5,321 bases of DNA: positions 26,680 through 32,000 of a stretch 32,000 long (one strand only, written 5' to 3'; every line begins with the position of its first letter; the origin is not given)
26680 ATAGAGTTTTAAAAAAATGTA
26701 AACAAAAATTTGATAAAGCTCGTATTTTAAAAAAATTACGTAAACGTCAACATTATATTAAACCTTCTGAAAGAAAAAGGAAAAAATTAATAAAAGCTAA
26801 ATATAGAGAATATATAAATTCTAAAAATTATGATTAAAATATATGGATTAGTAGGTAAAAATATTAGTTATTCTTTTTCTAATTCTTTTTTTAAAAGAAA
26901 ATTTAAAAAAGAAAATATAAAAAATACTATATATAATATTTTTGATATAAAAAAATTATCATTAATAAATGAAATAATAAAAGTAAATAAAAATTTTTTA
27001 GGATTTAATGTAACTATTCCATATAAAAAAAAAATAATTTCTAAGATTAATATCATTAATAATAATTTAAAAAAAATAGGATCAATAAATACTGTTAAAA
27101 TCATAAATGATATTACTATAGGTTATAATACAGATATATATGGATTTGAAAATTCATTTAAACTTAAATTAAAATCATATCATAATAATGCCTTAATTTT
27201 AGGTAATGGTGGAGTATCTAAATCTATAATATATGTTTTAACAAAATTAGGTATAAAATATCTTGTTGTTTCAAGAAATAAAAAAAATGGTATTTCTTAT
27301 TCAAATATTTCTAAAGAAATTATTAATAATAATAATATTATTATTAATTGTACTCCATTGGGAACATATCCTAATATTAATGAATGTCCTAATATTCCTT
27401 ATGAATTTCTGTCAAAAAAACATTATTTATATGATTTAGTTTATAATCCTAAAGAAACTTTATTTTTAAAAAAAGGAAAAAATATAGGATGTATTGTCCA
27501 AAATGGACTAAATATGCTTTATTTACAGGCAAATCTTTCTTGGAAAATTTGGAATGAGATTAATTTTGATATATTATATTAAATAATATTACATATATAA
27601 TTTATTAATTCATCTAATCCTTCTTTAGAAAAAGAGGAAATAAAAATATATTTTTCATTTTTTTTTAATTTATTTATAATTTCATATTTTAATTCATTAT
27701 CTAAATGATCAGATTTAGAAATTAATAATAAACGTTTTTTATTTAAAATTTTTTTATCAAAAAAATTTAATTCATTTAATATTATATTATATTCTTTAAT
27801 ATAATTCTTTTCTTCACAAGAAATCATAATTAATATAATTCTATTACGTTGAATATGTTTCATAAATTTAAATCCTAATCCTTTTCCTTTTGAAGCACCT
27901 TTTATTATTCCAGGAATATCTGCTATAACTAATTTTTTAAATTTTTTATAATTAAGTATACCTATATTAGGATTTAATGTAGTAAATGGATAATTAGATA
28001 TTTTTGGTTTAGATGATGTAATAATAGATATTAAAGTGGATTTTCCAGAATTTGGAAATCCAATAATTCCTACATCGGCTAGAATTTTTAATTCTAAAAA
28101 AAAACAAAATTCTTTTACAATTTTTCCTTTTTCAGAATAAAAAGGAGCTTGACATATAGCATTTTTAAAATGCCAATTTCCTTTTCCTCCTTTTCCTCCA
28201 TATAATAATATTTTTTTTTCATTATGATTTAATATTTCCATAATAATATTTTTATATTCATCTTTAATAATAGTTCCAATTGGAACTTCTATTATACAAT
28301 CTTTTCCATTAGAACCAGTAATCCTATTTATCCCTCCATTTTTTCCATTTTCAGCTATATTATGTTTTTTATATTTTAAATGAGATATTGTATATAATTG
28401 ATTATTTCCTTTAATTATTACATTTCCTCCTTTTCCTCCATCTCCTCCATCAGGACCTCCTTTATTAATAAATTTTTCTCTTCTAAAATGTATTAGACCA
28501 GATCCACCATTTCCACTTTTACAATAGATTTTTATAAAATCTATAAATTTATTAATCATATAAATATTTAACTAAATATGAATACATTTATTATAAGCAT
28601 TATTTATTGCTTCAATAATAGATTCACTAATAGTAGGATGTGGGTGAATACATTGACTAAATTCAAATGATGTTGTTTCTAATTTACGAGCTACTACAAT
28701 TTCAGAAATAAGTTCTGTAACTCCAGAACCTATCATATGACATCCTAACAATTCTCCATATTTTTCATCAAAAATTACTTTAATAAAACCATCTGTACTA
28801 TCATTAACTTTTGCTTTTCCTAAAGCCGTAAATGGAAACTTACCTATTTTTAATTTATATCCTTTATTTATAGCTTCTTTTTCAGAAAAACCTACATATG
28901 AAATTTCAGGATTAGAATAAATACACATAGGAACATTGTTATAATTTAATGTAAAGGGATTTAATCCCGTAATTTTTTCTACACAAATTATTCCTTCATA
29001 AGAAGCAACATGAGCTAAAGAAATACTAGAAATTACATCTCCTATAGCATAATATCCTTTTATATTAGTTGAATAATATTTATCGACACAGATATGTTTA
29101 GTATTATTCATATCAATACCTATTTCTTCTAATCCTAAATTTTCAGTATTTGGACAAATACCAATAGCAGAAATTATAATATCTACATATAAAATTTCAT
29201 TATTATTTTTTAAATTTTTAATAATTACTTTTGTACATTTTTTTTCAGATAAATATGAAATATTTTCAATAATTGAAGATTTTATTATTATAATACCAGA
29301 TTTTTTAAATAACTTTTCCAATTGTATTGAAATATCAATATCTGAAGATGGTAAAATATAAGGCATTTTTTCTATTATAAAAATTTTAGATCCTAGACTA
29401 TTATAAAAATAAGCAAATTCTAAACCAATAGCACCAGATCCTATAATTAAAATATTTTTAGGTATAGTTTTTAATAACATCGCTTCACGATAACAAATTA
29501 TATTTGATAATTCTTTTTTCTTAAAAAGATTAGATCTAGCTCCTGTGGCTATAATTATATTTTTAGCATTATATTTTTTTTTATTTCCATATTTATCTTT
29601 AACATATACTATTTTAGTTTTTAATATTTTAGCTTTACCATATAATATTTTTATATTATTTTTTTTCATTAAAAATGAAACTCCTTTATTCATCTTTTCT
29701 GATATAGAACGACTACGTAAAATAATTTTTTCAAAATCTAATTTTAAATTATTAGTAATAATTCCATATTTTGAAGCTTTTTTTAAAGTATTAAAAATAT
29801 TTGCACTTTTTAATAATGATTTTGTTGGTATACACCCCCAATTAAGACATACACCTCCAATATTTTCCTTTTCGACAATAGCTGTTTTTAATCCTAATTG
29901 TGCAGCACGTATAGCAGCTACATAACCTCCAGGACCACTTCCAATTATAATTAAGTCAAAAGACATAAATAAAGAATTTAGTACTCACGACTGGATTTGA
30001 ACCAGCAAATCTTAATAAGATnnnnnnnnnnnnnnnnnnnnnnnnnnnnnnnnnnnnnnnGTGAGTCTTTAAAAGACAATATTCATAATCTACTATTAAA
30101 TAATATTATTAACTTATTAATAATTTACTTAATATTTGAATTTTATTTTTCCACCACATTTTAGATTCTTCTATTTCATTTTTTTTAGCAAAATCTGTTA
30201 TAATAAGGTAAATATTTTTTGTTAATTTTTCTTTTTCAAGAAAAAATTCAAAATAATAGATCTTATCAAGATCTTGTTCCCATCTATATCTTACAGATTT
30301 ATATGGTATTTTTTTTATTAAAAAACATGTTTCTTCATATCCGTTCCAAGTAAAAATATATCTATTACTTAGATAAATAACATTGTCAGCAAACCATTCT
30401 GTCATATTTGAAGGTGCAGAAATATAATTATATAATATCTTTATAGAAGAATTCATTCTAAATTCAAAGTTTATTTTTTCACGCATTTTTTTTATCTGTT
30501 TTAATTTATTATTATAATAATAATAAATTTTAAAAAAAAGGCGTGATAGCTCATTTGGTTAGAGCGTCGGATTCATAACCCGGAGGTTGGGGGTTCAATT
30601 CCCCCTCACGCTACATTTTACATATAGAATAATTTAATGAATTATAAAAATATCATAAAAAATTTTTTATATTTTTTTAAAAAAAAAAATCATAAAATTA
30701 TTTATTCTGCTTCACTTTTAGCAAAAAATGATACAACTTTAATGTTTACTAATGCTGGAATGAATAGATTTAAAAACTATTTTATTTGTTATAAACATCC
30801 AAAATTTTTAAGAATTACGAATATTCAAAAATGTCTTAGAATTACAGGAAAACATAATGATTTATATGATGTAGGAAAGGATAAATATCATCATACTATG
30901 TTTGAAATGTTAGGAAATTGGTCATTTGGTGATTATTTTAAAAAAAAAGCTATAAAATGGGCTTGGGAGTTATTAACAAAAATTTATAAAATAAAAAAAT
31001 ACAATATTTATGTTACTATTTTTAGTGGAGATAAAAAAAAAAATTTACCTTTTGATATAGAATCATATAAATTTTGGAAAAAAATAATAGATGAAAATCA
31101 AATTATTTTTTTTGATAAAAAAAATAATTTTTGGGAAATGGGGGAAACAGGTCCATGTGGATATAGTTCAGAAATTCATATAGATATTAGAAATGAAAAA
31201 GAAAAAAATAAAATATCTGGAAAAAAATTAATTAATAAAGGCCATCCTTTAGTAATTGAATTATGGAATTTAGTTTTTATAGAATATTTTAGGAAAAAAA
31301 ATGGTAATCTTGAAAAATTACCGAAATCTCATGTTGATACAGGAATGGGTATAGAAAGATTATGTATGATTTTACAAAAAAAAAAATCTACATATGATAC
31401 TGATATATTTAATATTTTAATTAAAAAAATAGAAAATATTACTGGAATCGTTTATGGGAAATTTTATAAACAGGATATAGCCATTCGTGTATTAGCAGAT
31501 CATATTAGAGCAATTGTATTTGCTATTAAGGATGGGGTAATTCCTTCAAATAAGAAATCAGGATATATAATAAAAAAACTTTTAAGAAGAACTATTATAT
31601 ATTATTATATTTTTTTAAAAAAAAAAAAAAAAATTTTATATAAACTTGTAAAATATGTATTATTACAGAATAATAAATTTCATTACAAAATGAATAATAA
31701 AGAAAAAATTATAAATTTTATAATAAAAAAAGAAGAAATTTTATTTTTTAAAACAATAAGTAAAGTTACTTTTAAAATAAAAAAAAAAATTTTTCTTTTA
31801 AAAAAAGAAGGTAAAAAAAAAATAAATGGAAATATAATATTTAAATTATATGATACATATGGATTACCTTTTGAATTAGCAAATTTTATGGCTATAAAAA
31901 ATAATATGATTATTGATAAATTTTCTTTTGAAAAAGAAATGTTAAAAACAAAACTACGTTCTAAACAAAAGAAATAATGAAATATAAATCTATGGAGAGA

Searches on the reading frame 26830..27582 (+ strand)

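Call 47: search_protein_families(library=pfam, proteins=[window:26830-27582:+], max_evalue=0.001)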
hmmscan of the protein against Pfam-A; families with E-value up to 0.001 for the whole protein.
window:26830-27582:+ (250 aa): 1 family
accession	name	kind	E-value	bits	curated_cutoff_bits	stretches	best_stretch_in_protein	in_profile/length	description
PF08501.16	Shikimate_dh_N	-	2.6e-15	56.9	27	1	7-89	1-83/83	Shikimate dehydrogenase substrate binding domain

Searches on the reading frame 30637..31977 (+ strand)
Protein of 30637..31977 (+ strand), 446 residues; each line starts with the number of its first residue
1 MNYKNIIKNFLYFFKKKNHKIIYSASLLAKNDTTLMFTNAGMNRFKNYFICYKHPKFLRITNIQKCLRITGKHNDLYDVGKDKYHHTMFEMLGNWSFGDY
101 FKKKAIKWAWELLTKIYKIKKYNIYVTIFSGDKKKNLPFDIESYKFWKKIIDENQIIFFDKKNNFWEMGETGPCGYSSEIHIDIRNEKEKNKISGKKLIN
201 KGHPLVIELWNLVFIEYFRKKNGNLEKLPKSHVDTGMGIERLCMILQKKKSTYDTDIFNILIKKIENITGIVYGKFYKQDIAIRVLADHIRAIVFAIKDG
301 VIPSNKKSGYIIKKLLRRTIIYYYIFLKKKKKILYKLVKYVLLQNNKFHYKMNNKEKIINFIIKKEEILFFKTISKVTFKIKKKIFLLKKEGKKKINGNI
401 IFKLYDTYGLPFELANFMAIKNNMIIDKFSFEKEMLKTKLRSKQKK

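Call 47: search_protein_families(library=pfam, proteins=[window:30637-31977:+], max_evalue=0.001)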
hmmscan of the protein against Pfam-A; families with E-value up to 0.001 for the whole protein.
window:30637-31977:+ (446 aa): 1 family
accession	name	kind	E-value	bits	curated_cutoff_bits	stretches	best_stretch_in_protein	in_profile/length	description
PF01411.24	tRNA-synt_2c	-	2.2e-143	479.1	30.3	1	6-445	2-431/552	tRNA synthetases class II (A)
